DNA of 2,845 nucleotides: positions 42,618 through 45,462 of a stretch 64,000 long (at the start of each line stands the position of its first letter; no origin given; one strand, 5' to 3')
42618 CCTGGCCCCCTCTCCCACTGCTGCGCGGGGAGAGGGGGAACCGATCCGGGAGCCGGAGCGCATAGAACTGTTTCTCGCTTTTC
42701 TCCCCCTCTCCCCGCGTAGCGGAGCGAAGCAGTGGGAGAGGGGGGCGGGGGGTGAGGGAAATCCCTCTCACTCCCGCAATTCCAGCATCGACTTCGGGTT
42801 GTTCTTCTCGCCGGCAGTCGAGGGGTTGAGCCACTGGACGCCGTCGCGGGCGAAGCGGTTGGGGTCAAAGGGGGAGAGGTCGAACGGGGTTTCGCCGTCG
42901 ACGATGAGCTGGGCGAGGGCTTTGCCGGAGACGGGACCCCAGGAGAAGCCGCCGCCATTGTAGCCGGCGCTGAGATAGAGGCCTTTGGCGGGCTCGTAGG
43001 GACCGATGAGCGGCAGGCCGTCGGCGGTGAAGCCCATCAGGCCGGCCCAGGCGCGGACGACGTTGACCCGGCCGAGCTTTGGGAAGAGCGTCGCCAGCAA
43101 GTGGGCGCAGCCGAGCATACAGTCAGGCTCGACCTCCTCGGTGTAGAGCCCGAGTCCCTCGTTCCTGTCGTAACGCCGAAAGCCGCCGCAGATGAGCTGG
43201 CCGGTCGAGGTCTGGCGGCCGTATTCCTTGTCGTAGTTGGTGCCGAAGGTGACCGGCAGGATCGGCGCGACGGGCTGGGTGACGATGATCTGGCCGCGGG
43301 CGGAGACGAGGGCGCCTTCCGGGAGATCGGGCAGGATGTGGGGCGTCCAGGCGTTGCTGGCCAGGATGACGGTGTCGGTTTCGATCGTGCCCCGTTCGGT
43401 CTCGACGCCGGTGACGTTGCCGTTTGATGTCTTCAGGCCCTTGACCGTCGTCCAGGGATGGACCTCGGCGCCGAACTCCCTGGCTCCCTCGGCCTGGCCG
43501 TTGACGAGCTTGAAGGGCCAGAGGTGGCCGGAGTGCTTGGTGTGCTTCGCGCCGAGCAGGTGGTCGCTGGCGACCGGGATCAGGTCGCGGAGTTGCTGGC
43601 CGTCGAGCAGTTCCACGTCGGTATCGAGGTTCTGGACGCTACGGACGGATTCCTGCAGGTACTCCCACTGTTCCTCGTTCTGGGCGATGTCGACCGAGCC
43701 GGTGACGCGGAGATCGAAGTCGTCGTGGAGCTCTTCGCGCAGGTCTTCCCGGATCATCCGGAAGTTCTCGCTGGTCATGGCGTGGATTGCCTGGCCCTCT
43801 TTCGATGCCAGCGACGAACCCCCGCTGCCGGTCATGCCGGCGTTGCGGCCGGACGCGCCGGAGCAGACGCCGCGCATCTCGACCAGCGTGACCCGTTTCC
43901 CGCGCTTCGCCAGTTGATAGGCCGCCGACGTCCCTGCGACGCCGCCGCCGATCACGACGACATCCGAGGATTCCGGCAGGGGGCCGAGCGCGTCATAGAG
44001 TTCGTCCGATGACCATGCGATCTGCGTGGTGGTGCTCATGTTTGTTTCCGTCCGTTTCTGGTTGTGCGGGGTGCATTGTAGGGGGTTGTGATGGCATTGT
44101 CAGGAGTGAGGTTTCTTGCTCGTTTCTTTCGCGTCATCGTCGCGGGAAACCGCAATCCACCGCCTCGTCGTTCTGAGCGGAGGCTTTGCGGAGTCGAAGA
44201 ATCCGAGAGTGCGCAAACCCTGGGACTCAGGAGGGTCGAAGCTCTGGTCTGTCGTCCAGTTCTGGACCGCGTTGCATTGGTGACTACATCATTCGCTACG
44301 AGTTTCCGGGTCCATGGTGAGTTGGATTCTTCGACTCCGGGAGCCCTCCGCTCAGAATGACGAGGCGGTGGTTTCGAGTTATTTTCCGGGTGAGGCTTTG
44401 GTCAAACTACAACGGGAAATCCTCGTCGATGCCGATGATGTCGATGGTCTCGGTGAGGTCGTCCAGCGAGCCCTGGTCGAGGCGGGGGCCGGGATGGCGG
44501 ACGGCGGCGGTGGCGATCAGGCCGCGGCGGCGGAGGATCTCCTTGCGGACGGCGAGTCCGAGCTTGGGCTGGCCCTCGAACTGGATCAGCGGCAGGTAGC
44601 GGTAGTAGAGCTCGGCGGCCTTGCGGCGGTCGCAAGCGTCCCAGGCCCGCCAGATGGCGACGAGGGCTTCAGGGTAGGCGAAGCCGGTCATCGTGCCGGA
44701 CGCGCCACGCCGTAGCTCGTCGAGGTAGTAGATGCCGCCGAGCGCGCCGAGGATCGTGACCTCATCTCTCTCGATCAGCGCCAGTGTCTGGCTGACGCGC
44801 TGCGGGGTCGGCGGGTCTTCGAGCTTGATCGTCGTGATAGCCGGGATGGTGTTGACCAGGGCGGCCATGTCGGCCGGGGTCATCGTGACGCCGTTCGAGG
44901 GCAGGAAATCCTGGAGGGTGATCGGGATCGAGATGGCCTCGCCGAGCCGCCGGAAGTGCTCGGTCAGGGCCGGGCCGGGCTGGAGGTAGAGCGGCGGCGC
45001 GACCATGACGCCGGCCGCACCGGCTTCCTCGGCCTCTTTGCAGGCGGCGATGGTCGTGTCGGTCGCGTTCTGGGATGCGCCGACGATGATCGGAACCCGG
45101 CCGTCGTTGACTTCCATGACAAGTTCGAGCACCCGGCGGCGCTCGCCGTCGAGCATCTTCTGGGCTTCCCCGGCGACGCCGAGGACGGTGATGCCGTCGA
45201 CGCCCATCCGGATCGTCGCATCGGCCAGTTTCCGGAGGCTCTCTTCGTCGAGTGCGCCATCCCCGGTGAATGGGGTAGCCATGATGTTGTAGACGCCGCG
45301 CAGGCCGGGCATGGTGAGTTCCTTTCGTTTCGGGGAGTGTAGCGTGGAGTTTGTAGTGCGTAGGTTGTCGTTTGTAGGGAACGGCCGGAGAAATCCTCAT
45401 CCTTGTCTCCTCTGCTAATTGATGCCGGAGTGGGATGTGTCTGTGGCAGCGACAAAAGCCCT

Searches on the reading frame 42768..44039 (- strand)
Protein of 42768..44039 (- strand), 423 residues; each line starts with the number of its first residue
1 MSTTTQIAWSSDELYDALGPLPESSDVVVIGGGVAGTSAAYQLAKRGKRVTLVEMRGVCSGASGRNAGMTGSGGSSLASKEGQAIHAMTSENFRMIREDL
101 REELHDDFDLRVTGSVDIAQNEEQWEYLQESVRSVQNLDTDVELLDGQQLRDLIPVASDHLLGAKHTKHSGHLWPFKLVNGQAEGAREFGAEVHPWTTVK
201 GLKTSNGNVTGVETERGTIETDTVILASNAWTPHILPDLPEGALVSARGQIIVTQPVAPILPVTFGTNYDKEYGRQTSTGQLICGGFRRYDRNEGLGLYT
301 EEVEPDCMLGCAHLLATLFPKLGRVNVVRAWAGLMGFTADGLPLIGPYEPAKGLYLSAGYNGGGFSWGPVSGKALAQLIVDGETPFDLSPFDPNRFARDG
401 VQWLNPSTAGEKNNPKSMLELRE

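Call 7: search_protein_families(library=pfam, proteins=[window:42768-44039:-], max_evalue=0.01)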
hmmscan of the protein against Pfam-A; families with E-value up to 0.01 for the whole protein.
window:42768-44039:- (423 aa): 14 families
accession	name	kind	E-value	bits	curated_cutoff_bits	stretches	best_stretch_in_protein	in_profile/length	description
PF01266.30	DAO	-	5e-71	240.5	27.9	1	26-378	1-353/353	FAD dependent oxidoreductase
PF00890.30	FAD_binding_2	-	2.3e-11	44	20.4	1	26-233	1-206/414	FAD binding domain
PF12831.13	FAD_oxidored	-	5e-10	39.7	27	1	26-104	1-74/416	FAD dependent oxidoreductase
PF07992.20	Pyr_redox_2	-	2.2e-09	37.6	26.1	1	26-62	2-38/291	Pyridine nucleotide-disulphide oxidoreductase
PF03486.20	HI0933_like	-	3.6e-09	36.9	50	1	26-101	2-75/244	HI0933-like protein Rossmann domain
PF13450.12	NAD_binding_8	-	5.9e-09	36.5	21.9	1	29-66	1-38/68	NAD(P)-binding Rossmann-like domain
PF01134.28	GIDA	-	1.4e-06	28.1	22.1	1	26-58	1-33/391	Glucose inhibited division protein A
PF00070.33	Pyr_redox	-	3.2e-06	28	22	1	27-57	2-32/82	Pyridine nucleotide-disulphide oxidoreductase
PF13738.12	Pyr_redox_3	-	6.5e-06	26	30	1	24-55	164-195/305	Pyridine nucleotide-disulphide oxidoreductase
PF01946.23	Thi4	-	0.00012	21.8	26.2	1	24-61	17-54/235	Thi4 family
PF01262.27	AlaDh_PNT_C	-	0.00016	21.7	23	1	18-56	20-60/214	Alanine dehydrogenase/PNT, C-terminal domain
PF01494.25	FAD_binding_3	-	0.00059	19.6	22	1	25-58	2-35/349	FAD binding domain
PF05834.18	Lycopene_cycl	-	0.0076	15.8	23.4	0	26-54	1-31/380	Lycopene cyclase protein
PF01593.30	Amino_oxidase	-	0.009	15.8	19.8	0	35-57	2-24/443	Flavin containing amine oxidoreductase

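Call 8: search_protein_families(library=ncbifam, proteins=[window:42768-44039:-], max_evalue=0.01)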
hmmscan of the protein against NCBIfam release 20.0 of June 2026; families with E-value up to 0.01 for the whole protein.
window:42768-44039:- (423 aa): 116 families (the best 25 are shown)
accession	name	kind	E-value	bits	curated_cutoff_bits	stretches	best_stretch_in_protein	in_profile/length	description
TIGR02352.1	thiamin_ThiO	equivalog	3.5e-38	131.6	250.8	2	27-256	1-227/351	glycine oxidase ThiO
NF050086.1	pipecolate_AmaA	exception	1.6e-37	129.2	600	1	24-384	25-385/425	L-pipecolate oxidase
TIGR01373.1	soxB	subfamily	1.6e-36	126.1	529.45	1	24-398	30-401/407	sarcosine oxidase subunit beta family protein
NF008425.0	PRK11259.1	equivalog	1e-31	110.3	257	1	24-397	4-376/377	N-methyl-L-tryptophan oxidase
NF001933.0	PRK00711.1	subfamily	3.6e-29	102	383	2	91-402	113-422/429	D-amino acid dehydrogenase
TIGR03197.1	MnmC_Cterm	equivalog_domain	1.1e-26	93.9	174.2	1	26-347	1-315/400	FAD-dependent 5-carboxymethylaminomethyl-2-thiouridine(34) oxidoreductase MnmC1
NF002480.1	PRK01747.1-1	equivalog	4.5e-26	91.4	540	1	24-396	248-637/645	bifunctional tRNA (5-methylaminomethyl-2-thiouridine)(34)-methyltransferase MnmC2/FAD-dependent 5-carboxymethylaminomethyl-2-thiouridine(34)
TIGR03377.1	glycerol3P_GlpA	equivalog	1.2e-25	90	552.8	1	26-255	1-228/530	anaerobic glycerol-3-phosphate dehydrogenase subunit GlpA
TIGR03329.1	Phn_aa_oxid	hypoth_equivalog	3.3e-24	85.5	632.8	1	24-390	24-402/460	putative aminophosphonate oxidoreductase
TIGR03364.1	HpnW_proposed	hypoth_equivalog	2.2e-22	79.7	285.1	1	26-239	2-204/365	TIGR03364 family FAD-dependent oxidoreductase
TIGR01377.1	soxA_mon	subfamily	1.2e-20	73.7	479.65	2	26-237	2-205/381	amino oxidase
NF008313.0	PRK11101.1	equivalog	3.2e-20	72.2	425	1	24-232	8-213/548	anaerobic glycerol-3-phosphate dehydrogenase subunit A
NF033460.1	glycerol3P_ox_II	equivalog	6.9e-10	38.6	460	1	25-252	2-230/361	type 2 glycerol-3-phosphate oxidase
NF002481.1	PRK01747.1-2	equivalog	8.2e-10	38.1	600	1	24-257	238-445/611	bifunctional tRNA (5-methylaminomethyl-2-thiouridine)(34)-methyltransferase MnmC2/FAD-dependent 5-carboxymethylaminomethyl-2-thiouridine(34)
NF005560.0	PRK07233.1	equivalog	4e-09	35.8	252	1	26-60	2-36/435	hypothetical protein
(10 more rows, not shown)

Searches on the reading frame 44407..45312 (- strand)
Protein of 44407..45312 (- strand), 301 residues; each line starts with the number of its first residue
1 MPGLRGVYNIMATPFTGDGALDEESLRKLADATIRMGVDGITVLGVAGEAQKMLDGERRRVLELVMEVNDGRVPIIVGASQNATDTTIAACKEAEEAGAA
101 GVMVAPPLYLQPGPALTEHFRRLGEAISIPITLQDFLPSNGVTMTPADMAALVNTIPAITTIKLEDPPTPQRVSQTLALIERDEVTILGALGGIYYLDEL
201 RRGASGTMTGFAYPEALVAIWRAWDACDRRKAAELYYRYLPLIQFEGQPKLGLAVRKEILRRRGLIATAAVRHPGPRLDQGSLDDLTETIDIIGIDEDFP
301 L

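Call 7: search_protein_families(library=pfam, proteins=[window:44407-45312:-], max_evalue=0.01)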
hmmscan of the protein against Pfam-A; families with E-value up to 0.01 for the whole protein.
window:44407-45312:- (301 aa): 1 family
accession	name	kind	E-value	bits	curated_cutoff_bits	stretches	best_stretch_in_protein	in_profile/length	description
PF00701.28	DHDPS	-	6.5e-34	117.4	22.1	1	5-290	3-286/289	Dihydrodipicolinate synthetase family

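Call 8: search_protein_families(library=ncbifam, proteins=[window:44407-45312:-], max_evalue=0.01)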
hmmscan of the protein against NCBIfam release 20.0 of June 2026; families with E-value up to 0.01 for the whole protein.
window:44407-45312:- (301 aa): 7 families
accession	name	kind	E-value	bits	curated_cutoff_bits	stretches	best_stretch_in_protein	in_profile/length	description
TIGR00674.1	dapA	equivalog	6.1e-33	113.9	206.15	1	7-289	2-282/286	4-hydroxy-tetrahydrodipicolinate synthase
TIGR02313.1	HpaI-NOT-DapA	exception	2.7e-30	105.2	396.7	1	4-241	1-239/294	2,4-dihydroxyhept-2-ene-1,7-dioic acid aldolase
NF003164.0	PRK04147.1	equivalog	8.7e-17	61.3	281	1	4-164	4-165/294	N-acetylneuraminate lyase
NF002958.0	PRK03620.1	subfamily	1.6e-15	56.8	278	1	6-163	13-166/307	5-dehydro-4-deoxyglucarate dehydratase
TIGR03249.1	KdgD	equivalog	5.3e-14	52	373.95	1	6-160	11-162/299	5-dehydro-4-deoxyglucarate dehydratase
TIGR00683.1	nanA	equivalog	1e-12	48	382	1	4-163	1-161/293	N-acetylneuraminate lyase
NF040954.1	Arch_KDGaldase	equivalog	7.5e-12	45.2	390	1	12-151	8-145/288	bifunctional 2-dehydro-3-deoxy-phosphogluconate/2-dehydro-3-deoxy-6-phosphogalactonate aldolase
